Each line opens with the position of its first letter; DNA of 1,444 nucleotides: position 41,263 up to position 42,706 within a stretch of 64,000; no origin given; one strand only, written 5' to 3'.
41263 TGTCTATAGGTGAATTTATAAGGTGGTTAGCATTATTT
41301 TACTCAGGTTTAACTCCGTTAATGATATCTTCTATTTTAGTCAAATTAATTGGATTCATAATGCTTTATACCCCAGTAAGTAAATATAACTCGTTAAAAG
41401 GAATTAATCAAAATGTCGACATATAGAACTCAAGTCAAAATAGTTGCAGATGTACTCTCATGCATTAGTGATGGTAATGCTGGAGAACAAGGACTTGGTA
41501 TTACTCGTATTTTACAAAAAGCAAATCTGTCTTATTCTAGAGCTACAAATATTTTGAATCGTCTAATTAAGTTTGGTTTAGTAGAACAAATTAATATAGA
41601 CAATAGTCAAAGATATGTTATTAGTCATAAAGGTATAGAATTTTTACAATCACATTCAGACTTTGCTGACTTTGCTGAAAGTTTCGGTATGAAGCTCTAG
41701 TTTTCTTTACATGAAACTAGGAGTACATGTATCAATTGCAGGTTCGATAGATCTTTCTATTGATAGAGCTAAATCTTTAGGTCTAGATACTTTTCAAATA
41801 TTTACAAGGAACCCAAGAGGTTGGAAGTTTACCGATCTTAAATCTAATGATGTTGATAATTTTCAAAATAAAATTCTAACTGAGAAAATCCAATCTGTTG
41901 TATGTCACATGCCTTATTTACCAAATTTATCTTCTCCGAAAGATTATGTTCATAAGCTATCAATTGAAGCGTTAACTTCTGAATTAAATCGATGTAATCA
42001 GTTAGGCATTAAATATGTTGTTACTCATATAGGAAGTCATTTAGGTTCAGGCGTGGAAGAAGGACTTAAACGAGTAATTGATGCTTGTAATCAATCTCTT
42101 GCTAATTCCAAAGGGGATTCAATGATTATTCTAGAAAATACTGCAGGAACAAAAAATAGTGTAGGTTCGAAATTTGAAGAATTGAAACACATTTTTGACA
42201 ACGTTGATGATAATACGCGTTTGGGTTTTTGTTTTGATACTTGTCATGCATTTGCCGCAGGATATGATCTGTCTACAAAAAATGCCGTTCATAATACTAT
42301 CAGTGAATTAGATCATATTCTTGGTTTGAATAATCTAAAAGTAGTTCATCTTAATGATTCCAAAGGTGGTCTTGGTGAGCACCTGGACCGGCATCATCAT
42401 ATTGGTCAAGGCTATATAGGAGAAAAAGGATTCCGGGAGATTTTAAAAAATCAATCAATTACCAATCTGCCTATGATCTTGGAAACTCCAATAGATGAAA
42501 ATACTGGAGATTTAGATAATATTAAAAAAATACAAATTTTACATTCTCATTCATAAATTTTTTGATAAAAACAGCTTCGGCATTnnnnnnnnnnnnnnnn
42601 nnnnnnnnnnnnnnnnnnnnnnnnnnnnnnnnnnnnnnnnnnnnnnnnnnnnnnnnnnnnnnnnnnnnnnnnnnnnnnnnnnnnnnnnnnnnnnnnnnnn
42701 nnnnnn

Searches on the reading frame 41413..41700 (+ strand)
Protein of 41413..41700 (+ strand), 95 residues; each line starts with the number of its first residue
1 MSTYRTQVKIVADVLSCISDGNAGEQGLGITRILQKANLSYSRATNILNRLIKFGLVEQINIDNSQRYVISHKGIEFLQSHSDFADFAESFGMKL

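Call 25: search_protein_families(library=pfam, proteins=[window:41413-41700:+], max_evalue=0.01)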
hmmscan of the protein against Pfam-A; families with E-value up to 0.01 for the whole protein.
window:41413-41700:+ (95 aa): 4 families
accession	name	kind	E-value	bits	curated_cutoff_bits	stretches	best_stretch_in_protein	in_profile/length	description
PF14947.12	HTH_45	-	1.2e-13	51.3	25.5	1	4-88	1-76/77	Winged helix-turn-helix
PF09339.16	HTH_IclR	-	0.00012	22.3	22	1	11-59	5-50/52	IclR helix-turn-helix domain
PF14277.12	DUF4364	-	0.00015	22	26.9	1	33-79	25-71/162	Domain of unknown function (DUF4364)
PF01978.25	TrmB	-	0.0013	19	25.6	1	30-68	25-62/68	Sugar-specific transcriptional regulator TrmB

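Call 60: search_solved_structures(query=window:41413-41700:+, max_evalue=1)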
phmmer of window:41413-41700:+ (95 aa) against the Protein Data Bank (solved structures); distinct sequences matched with E-value up to 1: 4.
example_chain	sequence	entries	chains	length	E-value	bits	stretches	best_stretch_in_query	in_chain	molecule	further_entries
4hw0_A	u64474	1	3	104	0.0071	19.9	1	25-83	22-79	DNA-binding protein Sso10a-2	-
1r7j_A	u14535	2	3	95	0.063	16.9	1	23-87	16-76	Conserved hypothetical protein Sso10a | Sso10a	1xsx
1ouv_A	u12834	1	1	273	0.076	16.6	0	13-49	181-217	conserved hypothetical secreted protein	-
2g9w_A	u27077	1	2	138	0.54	13.9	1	36-77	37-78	conserved hypothetical protein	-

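Call 73: search_protein_families(library=ncbifam, proteins=[window:41413-41700:+], max_evalue=0.001)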
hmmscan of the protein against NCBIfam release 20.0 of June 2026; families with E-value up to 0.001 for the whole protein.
window:41413-41700:+ (95 aa): 1 family
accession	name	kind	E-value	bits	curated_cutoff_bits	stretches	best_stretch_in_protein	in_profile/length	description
NF053610.1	Sso10a_fam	subfamily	3.3e-13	49.4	60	1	5-78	1-64/64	Sso10a family chromatin protein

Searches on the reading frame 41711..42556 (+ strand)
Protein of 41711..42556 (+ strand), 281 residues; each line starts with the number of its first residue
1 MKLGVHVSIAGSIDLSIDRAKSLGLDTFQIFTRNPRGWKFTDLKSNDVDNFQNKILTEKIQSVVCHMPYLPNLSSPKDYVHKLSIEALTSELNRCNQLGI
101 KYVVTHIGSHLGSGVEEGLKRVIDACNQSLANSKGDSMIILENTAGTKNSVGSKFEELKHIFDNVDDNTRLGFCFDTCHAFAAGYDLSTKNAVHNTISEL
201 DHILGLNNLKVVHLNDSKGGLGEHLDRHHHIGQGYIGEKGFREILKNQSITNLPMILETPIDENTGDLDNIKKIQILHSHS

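Call 25: search_protein_families(library=pfam, proteins=[window:41711-42556:+], max_evalue=0.01)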
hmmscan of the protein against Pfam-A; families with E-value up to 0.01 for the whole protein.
window:41711-42556:+ (281 aa): 1 family
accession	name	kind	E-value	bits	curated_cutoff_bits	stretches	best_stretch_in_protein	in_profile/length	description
PF01261.30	AP_endonuc_2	-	6.5e-50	170.6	31.1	1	17-266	1-234/249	Xylose isomerase-like TIM barrel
